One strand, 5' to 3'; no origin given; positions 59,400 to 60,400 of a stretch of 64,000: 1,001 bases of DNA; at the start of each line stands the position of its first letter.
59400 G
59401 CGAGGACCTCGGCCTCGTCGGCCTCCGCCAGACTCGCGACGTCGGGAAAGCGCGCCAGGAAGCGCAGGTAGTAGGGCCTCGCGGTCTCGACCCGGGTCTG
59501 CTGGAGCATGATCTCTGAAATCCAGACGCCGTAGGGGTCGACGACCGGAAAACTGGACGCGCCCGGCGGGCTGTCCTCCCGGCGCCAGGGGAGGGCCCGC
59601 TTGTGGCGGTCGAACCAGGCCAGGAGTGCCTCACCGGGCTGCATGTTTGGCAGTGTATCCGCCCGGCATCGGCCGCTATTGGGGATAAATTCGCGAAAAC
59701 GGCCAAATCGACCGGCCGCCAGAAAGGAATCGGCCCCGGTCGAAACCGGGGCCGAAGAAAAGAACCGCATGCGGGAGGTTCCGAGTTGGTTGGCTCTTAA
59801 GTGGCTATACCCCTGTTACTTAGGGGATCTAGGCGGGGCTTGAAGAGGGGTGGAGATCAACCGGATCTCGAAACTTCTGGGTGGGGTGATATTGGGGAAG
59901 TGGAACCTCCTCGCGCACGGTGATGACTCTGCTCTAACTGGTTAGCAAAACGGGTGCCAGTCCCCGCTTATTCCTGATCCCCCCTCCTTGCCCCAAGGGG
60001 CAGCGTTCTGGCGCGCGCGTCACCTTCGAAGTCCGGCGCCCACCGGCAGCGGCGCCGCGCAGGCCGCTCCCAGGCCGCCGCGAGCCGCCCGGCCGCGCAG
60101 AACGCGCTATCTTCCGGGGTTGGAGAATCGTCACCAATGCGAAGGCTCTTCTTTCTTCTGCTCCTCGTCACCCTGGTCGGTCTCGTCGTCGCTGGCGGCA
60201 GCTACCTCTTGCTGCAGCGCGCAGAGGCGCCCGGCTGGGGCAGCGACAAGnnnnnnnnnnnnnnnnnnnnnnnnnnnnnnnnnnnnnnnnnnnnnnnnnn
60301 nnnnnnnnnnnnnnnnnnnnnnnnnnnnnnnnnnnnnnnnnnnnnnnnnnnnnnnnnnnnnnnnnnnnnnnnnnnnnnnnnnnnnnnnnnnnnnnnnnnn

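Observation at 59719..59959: Canonical sigma-54 promoter driving a ~210-nt, ORF-free, C-rich, terminator-bounded RNA upstream of mutY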

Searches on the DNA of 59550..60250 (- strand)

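Call 4: search_rna_families(source=window, start=59550, end=60250, threshold=evalue, max_evalue=10, show_alignments=3)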
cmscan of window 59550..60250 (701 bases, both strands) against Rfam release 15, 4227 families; matches with E-value up to 10: 4.
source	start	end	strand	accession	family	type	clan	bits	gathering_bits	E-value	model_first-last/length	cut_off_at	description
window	59716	59782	-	RF00519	suhB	Gene; sRNA;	CL00108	16.8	41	0.86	1-77/77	no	Makes More Granules Regulator RNA (mmgR)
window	59733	59764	+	RF03128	L31-Coriobacteria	Cis-reg; leader;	CL00118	16.8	33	5.3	1-33/33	no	L31-Coriobacteria ribosomal protein leader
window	59732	59753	+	RF03059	raiA-hairpin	Gene; sRNA;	-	15.1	43.7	5.6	13-34/48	no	raiA-hairpin RNA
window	59944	60056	-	RF00166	PrrB_RsmZ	Gene; sRNA;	CL00106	14.5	44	0.72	1-133/133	no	PrrB/RsmZ RNA family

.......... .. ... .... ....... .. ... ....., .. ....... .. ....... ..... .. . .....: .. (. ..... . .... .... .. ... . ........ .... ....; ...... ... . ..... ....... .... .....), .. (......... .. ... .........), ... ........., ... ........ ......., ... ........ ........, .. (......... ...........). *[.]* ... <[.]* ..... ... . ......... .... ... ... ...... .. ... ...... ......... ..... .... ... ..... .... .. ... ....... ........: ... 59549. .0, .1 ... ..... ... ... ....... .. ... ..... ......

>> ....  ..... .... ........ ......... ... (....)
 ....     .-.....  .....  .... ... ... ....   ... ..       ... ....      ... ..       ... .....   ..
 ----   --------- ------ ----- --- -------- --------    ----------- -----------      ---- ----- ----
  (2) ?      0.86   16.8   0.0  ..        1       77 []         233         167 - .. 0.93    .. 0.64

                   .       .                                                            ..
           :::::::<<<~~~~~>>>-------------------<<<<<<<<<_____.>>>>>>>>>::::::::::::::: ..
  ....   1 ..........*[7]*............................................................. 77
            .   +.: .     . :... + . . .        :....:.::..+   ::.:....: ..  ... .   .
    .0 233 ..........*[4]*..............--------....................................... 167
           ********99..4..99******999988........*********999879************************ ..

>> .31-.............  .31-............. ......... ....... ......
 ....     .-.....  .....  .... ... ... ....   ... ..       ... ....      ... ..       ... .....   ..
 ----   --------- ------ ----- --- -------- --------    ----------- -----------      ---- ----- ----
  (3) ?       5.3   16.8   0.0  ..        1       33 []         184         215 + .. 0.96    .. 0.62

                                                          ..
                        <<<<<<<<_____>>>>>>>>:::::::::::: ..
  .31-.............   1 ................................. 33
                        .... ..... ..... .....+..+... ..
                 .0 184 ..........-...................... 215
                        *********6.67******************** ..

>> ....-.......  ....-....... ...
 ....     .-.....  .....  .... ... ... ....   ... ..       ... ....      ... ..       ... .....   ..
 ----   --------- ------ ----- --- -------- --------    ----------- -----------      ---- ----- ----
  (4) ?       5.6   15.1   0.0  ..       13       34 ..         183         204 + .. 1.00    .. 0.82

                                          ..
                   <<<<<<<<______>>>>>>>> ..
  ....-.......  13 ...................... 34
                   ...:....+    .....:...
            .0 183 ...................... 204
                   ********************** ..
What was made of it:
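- On Known sRNA families in Rfam 15 (Qrr, GlmY/GlmZ, CrcZ, Pxr, RsaE, Acido-1, Acido-Lenti-1 and others): The best sub-threshold hits in the region score 14-17 bits against thresholds of 33-44 and are terminator look-alikes (call 4).
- Closest known: Qrr1-5 sRNAs of Vibrio. Different: No sequence or structure match (Rfam scan negative at E<=10, call 4).
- Closest known: GlmY/GlmZ. Different: No Rfam match (call 4).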

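Call 19: build_rna_model(alignment_id=A2)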
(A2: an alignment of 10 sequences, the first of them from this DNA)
Model R1 built from alignment A2 (10 sequences, 191 columns); structure: RNAalifold consensus.
model positions 163; base pairs 18; branch points 1; effective number of sequences 7.51; information 0.59 bits per position. Calibrated on 0.2 Mb of random sequence (short: E-values are rough).
structure used (alignment columns):
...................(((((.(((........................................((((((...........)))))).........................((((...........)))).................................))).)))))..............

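Call 21: search_with_rna_model(model_id=R1, sources=[window, L081, L082, L083, L084, L085, L086, L087, L088, L089, L090, L091, L092, L093, L094, L095, L096, L097, L098, L099, L100, L101, L102, L103, L104, L105, L106, L107, L108, L109, L110, L111, L112, L113, L114, L115, L116, L117, L118, L119, L120, L121, L122, L123, L124, L125, L126, L127, L128, L129, L130, L131, L132, L133, L134, L135, L136, L137, L138, L139, L140, L141, L142, L143, L144, L145, L146, L147, L148, L149, L150, L151, L152, L153, L154, L155, L156, L157, L158, L159, L160, L161, L162, L163, L164, L165, L166, L167, L168, L169, L170, L171, L172, L173, L174, L175, L176, L177, L178, L179], max_evalue=0.01)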
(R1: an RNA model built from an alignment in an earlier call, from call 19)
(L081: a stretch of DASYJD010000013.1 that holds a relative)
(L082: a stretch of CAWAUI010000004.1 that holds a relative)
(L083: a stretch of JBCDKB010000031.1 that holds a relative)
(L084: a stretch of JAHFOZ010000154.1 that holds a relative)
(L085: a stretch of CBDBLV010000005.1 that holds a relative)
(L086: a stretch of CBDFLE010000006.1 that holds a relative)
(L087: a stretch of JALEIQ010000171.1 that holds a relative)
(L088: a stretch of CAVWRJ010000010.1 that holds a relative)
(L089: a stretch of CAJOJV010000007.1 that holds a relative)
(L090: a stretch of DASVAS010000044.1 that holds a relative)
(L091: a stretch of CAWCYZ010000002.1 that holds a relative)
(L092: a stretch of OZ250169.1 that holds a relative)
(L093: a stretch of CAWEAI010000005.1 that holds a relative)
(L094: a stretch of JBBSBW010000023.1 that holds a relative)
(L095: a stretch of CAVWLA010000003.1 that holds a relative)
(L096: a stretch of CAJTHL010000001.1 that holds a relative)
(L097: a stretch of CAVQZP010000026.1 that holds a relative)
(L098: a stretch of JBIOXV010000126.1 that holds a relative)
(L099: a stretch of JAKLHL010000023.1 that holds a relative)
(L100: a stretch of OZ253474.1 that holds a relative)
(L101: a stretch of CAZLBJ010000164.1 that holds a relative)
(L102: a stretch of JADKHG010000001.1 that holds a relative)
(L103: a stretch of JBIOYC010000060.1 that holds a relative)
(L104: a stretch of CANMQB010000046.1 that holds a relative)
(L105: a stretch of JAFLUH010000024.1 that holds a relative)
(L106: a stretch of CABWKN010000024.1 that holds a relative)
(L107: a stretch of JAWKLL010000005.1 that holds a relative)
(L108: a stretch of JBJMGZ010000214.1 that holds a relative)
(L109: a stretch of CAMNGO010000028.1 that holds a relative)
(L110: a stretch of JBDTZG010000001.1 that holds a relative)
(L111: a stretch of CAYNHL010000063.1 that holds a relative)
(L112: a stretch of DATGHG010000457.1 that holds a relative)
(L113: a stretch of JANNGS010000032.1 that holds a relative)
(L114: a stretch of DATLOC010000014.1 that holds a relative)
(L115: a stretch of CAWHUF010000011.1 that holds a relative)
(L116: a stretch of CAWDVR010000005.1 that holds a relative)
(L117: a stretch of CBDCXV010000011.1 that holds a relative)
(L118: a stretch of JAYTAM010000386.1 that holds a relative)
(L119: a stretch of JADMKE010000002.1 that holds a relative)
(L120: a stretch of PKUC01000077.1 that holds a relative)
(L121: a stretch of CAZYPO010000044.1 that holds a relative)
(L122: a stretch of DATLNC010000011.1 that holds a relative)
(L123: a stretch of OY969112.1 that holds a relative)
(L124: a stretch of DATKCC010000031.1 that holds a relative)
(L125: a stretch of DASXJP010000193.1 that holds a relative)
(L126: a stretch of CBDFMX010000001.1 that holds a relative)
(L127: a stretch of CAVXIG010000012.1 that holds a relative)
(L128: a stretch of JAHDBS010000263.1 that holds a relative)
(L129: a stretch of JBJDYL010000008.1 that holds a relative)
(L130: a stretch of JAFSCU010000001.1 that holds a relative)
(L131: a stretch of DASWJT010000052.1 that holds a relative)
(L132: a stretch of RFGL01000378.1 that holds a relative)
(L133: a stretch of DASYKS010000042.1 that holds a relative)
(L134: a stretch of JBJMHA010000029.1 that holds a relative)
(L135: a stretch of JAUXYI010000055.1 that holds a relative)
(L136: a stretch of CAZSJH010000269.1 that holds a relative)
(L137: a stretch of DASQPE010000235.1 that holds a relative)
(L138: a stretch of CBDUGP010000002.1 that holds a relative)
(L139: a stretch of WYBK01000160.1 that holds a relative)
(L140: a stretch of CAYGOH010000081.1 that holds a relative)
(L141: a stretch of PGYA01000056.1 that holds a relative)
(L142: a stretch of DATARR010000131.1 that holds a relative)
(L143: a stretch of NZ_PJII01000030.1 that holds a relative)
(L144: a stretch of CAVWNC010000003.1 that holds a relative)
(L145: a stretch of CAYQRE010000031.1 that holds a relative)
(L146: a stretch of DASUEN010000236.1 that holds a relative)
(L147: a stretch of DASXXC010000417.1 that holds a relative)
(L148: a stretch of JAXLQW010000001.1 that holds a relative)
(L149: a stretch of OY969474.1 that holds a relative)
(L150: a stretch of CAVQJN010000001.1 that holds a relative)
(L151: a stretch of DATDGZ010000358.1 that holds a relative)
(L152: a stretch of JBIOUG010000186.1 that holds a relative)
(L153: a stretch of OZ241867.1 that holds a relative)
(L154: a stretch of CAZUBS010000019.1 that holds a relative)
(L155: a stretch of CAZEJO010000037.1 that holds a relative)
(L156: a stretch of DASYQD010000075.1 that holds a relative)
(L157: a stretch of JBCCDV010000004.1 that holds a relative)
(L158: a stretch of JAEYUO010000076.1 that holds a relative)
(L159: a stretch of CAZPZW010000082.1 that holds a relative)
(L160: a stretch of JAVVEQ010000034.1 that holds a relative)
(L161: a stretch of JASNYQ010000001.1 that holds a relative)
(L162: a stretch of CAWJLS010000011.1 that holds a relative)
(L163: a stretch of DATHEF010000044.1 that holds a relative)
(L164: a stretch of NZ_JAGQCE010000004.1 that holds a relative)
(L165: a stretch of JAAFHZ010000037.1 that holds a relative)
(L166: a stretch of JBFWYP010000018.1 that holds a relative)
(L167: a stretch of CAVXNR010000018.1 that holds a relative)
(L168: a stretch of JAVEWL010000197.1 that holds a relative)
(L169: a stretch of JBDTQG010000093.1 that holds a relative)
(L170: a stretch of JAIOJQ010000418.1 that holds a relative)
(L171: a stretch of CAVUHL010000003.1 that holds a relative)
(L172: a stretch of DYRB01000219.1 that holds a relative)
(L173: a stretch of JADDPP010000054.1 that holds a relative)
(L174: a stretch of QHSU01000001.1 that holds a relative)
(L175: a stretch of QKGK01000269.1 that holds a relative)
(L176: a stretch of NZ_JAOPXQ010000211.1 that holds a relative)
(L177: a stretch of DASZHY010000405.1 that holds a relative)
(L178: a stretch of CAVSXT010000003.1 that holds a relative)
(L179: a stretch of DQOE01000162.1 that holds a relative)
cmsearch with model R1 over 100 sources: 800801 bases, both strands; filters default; matches with E-value up to 0.01: 77.
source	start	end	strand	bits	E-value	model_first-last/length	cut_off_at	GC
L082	4574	4736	-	132.6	1.1e-27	1-163/163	no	0.57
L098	1907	2065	+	120.4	6.4e-25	1-163/163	no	0.55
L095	4227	4390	+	119.5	1e-24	1-163/163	no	0.57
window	59761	59927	-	116.7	4.4e-24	1-163/163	no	0.56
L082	4952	5122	-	116.1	6e-24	1-163/163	no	0.58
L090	5797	5957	-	114.8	1.2e-23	1-163/163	no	0.57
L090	6126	6291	-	114.2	1.6e-23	1-163/163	no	0.56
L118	1765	1931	-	113.7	2.1e-23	1-163/163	no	0.54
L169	5663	5829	-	113.5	2.3e-23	1-163/163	no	0.57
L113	843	1011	+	113.4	2.5e-23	1-163/163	no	0.56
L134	3180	3342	+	113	3e-23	1-163/163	no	0.55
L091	113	277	+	112.4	4e-23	1-163/163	no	0.54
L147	3822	3983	+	112.2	4.7e-23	1-163/163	no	0.56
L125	125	286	+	108.8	2.7e-22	1-163/163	no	0.56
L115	2070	2232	+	107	6.8e-22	1-163/163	no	0.58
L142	539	699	-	106.3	9.5e-22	1-163/163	no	0.57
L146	3411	3573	+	104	3.2e-21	1-163/163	no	0.57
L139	6522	6684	-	101.2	1.4e-20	1-163/163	no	0.58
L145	334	497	+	100.5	2e-20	1-163/163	no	0.54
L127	5651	5815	+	100.3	2.2e-20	1-163/163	no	0.53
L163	1841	2005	+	99.4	3.5e-20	1-163/163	no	0.54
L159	7034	7198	-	99.3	3.6e-20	1-163/163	no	0.54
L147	3527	3689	+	97.6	8.8e-20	1-163/163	no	0.57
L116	5863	6021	-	97.2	1.1e-19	1-163/163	no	0.56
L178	2479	2641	+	96.4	1.7e-19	1-163/163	no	0.56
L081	385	545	-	95.9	2.1e-19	1-163/163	no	0.55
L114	6590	6753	+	95.8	2.3e-19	1-163/163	no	0.54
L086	2696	2862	-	95.6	2.4e-19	1-163/163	no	0.54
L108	3589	3751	+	95.4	2.7e-19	1-163/163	no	0.52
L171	5783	5942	+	95.1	3.3e-19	1-163/163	no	0.57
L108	3363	3522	+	94.8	3.7e-19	1-163/163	no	0.57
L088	5904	6068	+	94.4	4.6e-19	1-163/163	no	0.52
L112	841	1003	+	93.4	7.8e-19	1-163/163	no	0.58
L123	6990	7156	+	92.9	1e-18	1-163/163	no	0.55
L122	733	894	-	92.6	1.2e-18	1-163/163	no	0.52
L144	6410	6571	+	91.3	2.3e-18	1-163/163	no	0.6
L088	5626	5785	+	90.6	3.4e-18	1-163/163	no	0.57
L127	5290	5450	+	90.2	4e-18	1-163/163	no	0.55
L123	6729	6888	+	90.2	4.2e-18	1-163/163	no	0.52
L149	4655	4816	-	90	4.6e-18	1-163/163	no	0.55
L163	1492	1652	+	89.6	5.5e-18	1-163/163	no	0.55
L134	2883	3044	+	88.8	8.6e-18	1-163/163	no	0.57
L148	616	781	-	88.7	8.8e-18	1-163/163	no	0.57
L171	5540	5699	+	86.4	3e-17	1-163/163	no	0.54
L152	6001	6165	-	86.3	3.1e-17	1-163/163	no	0.53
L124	4563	4729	-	86.2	3.3e-17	1-163/163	no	0.6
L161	394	562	+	85.8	3.9e-17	1-163/163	no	0.6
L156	3954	4115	-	85.3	5.3e-17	1-163/163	no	0.52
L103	774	929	-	85.2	5.5e-17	1-163/163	no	0.6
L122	974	1134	-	84.7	7e-17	1-163/163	no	0.57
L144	6667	6831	+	84.3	8.5e-17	1-163/163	no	0.55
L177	5901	6059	-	83.6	1.2e-16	1-163/163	no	0.62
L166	5855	6020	+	81.1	4.6e-16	1-163/163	no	0.54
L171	6071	6229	+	81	4.9e-16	1-163/163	no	0.52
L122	1229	1388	-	80.7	5.5e-16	1-163/163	no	0.55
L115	1671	1838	+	79.3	1.2e-15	1-163/163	no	0.55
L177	5622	5785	-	76.6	4.8e-15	1-163/163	no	0.56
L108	3023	3183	+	76.3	5.6e-15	1-163/163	no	0.55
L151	6768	6934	+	75.7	7.4e-15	1-163/163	no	0.55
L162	1423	1588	+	74.4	1.4e-14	1-163/163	no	0.56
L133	1707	1870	-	73.1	2.9e-14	1-163/163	no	0.55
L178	2102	2259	+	71.4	6.9e-14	1-163/163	no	0.59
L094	7297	7459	+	70.6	1.1e-13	1-163/163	no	0.54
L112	498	655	+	70.2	1.3e-13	1-163/163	no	0.6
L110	7104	7266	-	70.2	1.3e-13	1-163/163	no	0.55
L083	6529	6687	+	70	1.4e-13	1-163/163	no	0.57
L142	921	1086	-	68.4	3.4e-13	1-163/163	no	0.57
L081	649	814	-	67.3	5.9e-13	1-163/163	no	0.56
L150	4485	4650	+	66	1.1e-12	1-163/163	no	0.53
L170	668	833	-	63.7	3.8e-12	1-163/163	no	0.6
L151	6382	6535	+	61.7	1.1e-11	1-163/163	no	0.58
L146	3074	3242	+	53.6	7e-10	1-163/163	no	0.56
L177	5338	5499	-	49.7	5.5e-09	1-163/163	no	0.6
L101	6053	6213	+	44.3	8.8e-08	1-163/163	no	0.58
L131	2829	2988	-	40.1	7.9e-07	1-163/163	no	0.61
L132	2896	3053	+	39.1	1.3e-06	1-163/163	no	0.54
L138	624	767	+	26.3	0.001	17-151/163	no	0.44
